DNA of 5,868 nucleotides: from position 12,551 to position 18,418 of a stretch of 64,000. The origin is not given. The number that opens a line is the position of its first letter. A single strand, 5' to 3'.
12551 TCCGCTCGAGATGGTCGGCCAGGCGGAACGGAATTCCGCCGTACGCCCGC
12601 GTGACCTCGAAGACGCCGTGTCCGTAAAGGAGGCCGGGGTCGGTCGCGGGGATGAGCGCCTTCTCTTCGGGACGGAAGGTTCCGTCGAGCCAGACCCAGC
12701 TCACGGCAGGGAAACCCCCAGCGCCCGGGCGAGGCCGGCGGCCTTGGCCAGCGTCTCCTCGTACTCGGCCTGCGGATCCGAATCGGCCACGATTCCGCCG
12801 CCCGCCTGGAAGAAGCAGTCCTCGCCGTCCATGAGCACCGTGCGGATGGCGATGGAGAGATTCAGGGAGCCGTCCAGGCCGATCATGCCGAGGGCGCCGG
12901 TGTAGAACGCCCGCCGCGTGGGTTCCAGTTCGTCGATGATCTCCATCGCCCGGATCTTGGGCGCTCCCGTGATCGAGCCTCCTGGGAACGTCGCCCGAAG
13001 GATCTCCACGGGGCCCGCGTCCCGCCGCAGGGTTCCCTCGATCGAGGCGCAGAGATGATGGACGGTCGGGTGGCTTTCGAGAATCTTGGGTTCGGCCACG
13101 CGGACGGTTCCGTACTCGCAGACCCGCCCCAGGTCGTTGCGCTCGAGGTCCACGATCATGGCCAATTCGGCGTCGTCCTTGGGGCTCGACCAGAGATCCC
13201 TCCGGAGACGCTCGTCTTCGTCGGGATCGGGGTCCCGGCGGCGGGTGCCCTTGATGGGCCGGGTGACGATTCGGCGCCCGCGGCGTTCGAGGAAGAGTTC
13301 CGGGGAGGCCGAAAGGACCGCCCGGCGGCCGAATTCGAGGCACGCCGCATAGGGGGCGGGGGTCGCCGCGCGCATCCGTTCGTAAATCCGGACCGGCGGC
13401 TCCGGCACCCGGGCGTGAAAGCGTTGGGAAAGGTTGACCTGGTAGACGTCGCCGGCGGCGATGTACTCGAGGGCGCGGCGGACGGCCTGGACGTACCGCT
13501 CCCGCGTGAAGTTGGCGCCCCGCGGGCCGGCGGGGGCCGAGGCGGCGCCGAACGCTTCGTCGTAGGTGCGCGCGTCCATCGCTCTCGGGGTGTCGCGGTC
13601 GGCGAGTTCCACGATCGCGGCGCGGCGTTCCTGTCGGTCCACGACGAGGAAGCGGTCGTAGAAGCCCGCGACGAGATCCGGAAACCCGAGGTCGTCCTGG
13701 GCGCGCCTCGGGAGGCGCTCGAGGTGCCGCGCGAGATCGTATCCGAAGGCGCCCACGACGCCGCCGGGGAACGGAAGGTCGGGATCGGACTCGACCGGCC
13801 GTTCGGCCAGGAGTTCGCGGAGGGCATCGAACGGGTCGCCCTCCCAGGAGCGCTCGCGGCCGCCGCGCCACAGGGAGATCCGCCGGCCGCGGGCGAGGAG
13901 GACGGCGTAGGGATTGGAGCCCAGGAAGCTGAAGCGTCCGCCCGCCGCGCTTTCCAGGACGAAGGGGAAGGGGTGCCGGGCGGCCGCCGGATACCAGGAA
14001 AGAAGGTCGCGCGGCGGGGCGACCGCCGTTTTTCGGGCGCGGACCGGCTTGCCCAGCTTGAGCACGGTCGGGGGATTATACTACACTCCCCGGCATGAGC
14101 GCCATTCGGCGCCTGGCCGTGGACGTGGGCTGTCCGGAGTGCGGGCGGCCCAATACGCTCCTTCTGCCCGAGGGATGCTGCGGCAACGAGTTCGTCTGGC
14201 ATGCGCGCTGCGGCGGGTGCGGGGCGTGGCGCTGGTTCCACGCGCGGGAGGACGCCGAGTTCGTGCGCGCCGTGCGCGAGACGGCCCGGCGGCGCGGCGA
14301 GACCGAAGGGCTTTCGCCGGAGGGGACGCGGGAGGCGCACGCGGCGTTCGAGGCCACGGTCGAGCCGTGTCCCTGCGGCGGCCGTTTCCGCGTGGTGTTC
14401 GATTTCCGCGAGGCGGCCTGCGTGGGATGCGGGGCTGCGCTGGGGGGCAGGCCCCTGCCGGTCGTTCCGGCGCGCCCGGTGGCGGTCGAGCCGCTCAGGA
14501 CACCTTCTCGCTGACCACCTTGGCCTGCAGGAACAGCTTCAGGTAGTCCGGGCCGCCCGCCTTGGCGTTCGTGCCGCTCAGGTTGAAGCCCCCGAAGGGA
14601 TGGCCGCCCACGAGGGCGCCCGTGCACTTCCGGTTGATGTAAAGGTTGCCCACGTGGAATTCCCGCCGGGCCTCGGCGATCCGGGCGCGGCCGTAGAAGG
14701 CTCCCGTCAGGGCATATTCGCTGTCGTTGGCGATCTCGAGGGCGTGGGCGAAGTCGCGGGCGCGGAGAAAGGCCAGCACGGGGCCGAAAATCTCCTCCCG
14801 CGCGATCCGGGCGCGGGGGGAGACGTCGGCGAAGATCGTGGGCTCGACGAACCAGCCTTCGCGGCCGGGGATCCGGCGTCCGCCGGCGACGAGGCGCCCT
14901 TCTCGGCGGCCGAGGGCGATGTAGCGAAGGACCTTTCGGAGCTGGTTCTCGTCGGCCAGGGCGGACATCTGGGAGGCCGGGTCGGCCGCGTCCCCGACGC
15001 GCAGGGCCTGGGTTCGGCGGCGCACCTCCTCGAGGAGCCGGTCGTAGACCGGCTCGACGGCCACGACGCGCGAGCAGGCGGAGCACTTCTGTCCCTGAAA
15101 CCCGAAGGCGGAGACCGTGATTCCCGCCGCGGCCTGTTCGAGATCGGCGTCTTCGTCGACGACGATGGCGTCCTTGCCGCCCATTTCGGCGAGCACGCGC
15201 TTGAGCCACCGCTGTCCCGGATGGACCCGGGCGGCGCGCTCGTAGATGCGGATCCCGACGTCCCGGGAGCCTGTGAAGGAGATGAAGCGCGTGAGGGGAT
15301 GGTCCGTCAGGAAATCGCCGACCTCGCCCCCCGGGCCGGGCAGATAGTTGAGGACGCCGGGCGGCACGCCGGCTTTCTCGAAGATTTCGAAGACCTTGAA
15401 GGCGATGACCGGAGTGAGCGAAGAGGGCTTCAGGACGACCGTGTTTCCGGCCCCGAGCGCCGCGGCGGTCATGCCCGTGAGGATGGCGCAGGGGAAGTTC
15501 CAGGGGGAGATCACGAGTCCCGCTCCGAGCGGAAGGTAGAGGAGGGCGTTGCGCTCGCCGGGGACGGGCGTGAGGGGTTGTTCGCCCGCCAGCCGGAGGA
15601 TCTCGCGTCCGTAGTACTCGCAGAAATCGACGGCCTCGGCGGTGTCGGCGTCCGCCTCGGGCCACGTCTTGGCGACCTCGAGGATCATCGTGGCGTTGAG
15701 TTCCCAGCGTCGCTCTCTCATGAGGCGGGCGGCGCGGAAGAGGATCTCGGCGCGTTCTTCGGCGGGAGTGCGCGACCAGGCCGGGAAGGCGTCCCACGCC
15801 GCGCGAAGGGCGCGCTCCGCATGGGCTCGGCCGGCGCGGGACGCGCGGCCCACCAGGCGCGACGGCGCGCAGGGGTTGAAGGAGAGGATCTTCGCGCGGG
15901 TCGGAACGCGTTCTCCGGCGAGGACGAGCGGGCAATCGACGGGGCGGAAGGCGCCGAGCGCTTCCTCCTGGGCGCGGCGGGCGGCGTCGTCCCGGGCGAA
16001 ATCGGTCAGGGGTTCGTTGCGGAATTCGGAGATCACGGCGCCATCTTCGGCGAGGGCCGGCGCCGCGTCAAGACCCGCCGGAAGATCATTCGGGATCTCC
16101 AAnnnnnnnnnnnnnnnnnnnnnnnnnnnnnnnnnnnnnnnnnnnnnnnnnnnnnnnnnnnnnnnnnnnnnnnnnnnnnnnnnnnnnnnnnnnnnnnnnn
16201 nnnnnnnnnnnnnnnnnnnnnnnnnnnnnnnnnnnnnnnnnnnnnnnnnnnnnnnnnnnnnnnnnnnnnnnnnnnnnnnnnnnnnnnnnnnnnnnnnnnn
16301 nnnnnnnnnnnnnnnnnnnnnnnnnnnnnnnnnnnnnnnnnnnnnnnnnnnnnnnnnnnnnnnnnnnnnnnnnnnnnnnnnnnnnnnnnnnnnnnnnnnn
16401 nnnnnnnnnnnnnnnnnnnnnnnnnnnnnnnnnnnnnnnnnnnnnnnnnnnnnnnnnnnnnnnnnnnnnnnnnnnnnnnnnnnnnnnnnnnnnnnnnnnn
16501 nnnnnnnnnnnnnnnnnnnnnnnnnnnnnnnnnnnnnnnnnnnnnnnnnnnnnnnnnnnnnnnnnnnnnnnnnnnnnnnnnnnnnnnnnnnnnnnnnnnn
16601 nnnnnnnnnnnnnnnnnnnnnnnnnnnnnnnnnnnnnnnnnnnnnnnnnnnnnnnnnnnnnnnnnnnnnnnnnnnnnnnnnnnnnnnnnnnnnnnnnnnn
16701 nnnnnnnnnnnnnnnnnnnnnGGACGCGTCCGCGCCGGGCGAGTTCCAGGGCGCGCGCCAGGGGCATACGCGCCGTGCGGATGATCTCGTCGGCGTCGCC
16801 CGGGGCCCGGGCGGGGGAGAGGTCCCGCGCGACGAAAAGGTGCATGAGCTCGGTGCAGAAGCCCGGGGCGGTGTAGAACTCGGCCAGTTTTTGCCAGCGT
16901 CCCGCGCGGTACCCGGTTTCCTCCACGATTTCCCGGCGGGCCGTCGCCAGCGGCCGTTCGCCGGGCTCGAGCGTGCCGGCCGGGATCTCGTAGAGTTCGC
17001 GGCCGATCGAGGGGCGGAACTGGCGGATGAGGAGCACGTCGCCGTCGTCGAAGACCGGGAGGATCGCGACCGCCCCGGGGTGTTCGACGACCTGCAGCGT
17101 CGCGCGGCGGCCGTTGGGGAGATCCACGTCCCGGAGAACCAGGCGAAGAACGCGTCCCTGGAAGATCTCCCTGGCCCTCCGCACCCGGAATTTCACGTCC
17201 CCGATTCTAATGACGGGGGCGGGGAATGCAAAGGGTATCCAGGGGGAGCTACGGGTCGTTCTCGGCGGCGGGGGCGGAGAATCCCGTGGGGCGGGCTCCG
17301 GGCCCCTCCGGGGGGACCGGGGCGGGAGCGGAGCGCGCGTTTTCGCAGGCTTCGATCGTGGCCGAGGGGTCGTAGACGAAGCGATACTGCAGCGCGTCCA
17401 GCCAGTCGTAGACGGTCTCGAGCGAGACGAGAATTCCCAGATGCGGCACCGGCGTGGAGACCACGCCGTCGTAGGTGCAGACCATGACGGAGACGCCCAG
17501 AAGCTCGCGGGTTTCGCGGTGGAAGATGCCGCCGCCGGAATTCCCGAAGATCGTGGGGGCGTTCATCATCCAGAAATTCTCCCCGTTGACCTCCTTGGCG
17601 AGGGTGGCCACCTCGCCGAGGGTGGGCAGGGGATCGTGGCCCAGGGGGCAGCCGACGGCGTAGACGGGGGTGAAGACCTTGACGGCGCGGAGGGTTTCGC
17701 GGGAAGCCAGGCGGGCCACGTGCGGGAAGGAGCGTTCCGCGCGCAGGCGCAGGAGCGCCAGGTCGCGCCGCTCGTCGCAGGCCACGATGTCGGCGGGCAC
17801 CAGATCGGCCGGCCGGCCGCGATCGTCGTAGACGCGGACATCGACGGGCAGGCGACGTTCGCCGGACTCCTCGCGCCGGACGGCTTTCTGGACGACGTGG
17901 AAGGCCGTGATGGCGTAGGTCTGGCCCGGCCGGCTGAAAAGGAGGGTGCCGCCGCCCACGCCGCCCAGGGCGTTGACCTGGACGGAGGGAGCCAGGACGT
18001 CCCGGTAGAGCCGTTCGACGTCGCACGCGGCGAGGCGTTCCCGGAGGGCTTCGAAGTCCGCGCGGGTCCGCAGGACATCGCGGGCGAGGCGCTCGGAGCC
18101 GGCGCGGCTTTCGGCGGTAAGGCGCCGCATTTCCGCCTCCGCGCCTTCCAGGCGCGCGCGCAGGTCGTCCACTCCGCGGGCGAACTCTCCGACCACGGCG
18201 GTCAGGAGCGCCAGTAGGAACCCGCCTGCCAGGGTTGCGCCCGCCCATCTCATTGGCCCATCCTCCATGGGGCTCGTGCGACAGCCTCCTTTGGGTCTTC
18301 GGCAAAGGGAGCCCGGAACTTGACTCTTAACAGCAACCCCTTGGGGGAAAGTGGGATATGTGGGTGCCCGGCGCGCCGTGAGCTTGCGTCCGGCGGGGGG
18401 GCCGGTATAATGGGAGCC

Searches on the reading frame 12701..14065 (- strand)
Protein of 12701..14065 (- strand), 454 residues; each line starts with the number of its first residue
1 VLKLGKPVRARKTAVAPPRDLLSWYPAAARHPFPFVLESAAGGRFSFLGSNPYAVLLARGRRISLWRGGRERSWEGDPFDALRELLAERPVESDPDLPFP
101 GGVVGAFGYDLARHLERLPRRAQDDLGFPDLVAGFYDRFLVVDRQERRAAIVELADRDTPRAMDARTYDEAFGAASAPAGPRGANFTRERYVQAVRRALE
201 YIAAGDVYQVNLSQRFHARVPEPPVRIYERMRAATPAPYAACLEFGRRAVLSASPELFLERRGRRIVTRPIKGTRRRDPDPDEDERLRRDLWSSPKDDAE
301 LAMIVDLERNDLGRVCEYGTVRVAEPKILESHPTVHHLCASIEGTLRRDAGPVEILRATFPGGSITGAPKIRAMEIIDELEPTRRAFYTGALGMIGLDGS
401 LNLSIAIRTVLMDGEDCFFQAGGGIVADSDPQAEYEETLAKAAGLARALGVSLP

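Call 52: search_protein_families(library=pfam, proteins=[window:12701-14065:-], max_evalue=0.00001)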
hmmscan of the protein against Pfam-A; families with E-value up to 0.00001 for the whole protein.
window:12701-14065:- (454 aa): 2 families
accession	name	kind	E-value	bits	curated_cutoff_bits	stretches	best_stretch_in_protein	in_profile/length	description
PF00425.24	Chorismate_bind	-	3.6e-90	302.4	27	1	188-441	2-257/257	chorismate binding enzyme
PF04715.19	Anth_synt_I_N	-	4.2e-27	95.6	23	1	27-150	11-139/140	Anthranilate synthase component I, N terminal region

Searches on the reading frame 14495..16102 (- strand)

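Call 52: search_protein_families(library=pfam, proteins=[window:14495-16102:-], max_evalue=0.00001)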
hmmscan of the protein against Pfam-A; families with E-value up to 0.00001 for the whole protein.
window:14495-16102:- (535 aa): 1 family
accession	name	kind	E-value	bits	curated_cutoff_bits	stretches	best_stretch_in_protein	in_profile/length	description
PF00171.27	Aldedh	-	4.4e-142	474.3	23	1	71-530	8-461/461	Aldehyde dehydrogenase family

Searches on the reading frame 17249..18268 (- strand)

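Call 52: search_protein_families(library=pfam, proteins=[window:17249-18268:-], max_evalue=0.00001)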
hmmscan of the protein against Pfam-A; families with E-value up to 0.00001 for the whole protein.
window:17249-18268:- (339 aa): 1 family
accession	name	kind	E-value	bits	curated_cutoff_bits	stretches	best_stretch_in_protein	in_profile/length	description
PF13365.12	Trypsin_2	-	3.1e-15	57.6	27.6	1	116-259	10-144/144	Trypsin-like peptidase domain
